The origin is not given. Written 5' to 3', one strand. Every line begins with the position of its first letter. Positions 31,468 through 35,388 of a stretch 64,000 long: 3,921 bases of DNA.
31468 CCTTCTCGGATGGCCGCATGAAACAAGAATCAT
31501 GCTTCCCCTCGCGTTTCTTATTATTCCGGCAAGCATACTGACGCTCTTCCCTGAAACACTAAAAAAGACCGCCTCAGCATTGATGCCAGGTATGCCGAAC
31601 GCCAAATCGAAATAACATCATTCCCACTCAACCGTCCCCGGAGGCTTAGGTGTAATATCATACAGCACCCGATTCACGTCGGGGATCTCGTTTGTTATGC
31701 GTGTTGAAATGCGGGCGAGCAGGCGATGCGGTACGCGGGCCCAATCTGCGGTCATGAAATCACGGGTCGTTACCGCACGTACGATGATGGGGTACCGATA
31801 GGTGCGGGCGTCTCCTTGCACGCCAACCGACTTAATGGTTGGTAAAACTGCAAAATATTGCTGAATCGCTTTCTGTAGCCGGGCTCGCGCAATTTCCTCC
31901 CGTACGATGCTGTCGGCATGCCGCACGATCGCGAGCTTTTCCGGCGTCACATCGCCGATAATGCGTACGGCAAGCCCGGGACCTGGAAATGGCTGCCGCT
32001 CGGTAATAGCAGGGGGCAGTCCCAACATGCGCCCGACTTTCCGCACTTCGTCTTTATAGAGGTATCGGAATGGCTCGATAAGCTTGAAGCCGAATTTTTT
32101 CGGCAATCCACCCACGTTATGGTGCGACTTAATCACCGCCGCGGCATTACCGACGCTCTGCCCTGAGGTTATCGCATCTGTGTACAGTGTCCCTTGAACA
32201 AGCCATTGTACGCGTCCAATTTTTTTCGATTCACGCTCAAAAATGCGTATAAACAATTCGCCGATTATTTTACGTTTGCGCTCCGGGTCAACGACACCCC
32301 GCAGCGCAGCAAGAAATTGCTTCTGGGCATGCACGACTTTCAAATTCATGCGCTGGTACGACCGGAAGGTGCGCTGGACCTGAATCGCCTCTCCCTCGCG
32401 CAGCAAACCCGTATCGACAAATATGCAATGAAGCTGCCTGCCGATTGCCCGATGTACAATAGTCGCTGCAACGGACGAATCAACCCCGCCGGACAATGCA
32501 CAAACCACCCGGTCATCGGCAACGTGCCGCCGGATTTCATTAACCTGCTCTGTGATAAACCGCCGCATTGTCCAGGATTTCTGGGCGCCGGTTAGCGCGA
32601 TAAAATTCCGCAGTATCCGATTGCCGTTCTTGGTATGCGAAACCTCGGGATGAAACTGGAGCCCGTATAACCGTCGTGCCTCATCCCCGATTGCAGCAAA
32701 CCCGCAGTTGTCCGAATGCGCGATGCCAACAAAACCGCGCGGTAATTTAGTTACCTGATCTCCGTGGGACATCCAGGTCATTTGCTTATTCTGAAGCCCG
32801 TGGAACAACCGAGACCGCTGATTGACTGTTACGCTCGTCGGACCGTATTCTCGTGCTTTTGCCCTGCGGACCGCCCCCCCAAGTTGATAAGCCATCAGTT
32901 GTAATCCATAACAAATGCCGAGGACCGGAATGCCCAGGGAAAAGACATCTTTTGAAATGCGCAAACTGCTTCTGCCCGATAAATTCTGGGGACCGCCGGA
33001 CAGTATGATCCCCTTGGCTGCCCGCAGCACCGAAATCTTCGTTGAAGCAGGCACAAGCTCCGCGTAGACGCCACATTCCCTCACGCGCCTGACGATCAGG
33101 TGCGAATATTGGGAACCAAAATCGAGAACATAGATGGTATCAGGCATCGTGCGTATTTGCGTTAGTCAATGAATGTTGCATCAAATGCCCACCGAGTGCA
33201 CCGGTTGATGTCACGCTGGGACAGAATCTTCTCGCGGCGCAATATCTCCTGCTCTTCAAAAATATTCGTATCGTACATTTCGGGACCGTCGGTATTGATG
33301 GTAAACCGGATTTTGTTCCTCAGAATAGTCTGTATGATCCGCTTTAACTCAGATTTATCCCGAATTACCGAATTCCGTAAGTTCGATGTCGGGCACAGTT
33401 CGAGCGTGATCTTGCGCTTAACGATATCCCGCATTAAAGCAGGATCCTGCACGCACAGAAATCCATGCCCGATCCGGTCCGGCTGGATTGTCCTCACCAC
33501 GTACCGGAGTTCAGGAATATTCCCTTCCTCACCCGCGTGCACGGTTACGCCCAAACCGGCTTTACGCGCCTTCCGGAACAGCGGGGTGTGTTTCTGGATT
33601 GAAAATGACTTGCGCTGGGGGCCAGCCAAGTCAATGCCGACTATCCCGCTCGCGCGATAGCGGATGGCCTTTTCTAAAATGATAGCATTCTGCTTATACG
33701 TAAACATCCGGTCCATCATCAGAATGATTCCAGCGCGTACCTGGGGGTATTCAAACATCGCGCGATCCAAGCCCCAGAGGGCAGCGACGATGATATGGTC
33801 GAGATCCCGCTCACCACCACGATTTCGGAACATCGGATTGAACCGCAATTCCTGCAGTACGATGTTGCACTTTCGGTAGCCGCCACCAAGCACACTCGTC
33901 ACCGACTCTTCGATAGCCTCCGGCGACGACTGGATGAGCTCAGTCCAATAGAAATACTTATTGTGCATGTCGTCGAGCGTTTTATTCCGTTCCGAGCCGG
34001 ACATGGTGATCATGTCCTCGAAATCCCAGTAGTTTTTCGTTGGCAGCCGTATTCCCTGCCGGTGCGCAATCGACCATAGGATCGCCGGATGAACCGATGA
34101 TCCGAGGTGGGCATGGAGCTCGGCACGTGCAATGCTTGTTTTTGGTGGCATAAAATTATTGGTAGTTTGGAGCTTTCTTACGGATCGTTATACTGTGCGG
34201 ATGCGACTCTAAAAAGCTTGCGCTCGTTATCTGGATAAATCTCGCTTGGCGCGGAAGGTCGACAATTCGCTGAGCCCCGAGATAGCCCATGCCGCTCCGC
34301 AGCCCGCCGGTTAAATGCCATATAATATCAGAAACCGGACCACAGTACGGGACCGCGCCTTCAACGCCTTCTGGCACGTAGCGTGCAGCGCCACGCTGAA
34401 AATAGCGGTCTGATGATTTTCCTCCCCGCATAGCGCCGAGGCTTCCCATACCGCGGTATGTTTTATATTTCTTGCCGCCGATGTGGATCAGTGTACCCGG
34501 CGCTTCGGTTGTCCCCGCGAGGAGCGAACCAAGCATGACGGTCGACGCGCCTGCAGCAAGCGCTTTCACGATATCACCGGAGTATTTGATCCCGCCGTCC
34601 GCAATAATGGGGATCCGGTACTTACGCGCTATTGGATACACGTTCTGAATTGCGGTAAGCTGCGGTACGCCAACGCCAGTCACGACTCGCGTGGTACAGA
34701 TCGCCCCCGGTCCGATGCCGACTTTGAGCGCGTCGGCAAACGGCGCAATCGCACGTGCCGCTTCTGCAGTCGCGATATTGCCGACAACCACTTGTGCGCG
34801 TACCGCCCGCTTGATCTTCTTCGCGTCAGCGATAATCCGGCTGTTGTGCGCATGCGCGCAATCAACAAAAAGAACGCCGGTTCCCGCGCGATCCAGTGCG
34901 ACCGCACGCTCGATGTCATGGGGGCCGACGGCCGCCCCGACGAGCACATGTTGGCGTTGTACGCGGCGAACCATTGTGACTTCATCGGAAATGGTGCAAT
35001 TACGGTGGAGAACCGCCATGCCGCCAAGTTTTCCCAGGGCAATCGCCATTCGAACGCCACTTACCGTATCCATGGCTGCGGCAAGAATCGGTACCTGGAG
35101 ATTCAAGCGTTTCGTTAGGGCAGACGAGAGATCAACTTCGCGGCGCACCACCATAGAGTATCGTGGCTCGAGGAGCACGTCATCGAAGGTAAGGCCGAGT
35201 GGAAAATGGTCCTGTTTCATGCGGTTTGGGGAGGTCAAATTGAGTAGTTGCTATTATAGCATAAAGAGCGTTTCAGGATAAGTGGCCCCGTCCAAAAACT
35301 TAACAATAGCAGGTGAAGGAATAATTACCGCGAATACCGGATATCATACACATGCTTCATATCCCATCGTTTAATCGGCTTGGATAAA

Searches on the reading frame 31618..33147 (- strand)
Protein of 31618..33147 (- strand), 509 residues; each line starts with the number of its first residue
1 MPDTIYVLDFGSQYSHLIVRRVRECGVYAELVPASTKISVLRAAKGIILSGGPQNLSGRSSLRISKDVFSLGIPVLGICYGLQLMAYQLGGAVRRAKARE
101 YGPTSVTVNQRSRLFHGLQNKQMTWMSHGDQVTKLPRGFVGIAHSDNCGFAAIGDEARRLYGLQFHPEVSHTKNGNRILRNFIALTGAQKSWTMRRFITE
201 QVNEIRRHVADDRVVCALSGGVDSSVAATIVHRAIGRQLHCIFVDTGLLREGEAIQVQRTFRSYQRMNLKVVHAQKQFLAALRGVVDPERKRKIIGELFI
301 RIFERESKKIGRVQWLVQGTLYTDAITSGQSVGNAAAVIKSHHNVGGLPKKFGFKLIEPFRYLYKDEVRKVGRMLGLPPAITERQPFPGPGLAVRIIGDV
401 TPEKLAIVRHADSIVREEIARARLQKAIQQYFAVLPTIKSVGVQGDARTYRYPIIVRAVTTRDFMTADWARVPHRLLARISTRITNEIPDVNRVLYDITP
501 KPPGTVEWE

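Call 56: search_protein_families(library=pfam, proteins=[window:31618-33147:-], max_evalue=0.001)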
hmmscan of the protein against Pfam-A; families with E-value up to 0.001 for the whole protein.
window:31618-33147:- (509 aa): 7 families
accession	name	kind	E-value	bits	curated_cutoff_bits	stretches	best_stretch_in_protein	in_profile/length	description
PF00117.34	GATase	-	5.3e-45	153.9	22.8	1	7-183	2-187/190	Glutamine amidotransferase class-I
PF00958.27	GMP_synt_C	-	3.6e-41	139.6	27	1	417-508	1-92/92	GMP synthase C terminal domain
PF07722.19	Peptidase_C26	-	4.6e-09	36.8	20.5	1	61-168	94-219/219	Peptidase C26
PF02540.23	NAD_synthase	-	7.9e-08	32.2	21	1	196-240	7-47/242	NAD synthase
PF00733.27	Asn_synthase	-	2.4e-05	24.6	21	1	206-286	12-92/354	Asparagine synthase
PF03054.22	tRNA_Me_trans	-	5.9e-05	23.3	20.6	1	213-245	2-33/202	tRNA methyl transferase HUP domain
PF02568.20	ThiI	-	0.00084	19.4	20.5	0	211-307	3-104/197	Thiamine biosynthesis protein (ThiI)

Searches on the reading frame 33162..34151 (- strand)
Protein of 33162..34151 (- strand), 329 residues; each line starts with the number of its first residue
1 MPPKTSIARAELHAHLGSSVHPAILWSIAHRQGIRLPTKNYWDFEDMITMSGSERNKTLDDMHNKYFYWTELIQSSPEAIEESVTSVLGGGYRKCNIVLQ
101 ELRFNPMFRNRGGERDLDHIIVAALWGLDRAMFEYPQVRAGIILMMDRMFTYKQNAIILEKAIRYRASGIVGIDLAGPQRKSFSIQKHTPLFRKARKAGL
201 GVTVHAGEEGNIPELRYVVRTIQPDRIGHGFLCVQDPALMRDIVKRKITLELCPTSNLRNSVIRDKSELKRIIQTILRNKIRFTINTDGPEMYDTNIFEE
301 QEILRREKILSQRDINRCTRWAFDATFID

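Call 56: search_protein_families(library=pfam, proteins=[window:33162-34151:-], max_evalue=0.001)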
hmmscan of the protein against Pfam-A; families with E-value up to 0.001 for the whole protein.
window:33162-34151:- (329 aa): 1 family
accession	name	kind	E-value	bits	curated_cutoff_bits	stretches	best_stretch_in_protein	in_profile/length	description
PF00962.28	A_deaminase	-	3.8e-51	174.5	27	1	9-329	2-316/330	Adenosine deaminase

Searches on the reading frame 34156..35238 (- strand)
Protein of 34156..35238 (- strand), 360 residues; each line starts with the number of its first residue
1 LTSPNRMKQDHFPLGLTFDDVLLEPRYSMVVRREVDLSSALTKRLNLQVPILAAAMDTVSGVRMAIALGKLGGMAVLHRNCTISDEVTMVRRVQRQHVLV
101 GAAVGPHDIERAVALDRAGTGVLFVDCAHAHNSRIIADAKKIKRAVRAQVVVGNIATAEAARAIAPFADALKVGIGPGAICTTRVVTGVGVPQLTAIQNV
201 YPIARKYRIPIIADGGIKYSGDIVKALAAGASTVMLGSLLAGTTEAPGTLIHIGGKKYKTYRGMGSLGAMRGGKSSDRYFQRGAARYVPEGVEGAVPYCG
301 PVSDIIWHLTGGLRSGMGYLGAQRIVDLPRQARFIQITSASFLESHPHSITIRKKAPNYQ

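Call 56: search_protein_families(library=pfam, proteins=[window:34156-35238:-], max_evalue=0.001)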
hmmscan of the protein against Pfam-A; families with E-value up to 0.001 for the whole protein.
window:34156-35238:- (360 aa): 6 families
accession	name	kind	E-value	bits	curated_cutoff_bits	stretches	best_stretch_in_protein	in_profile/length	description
PF00478.31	IMPDH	-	3.5e-130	434.5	25.6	1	15-348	1-345/345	IMP dehydrogenase / GMP reductase domain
PF01070.24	FMN_dh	-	2.7e-07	30.4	24.9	1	138-239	209-304/350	FMN-dependent dehydrogenase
PF03060.21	NMO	-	1.2e-06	28.7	28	1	149-251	137-236/331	Nitronate monooxygenase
PF01180.27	DHO_dh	-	9.9e-06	25.4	27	1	195-240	225-272/291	Dihydroorotate dehydrogenase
PF00977.27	His_biosynth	-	0.00024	21.1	23.6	0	196-240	61-105/228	Histidine biosynthesis protein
PF01645.23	Glu_synthase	-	0.00034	20.3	20.4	1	146-238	211-305/369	Conserved region in glutamate synthase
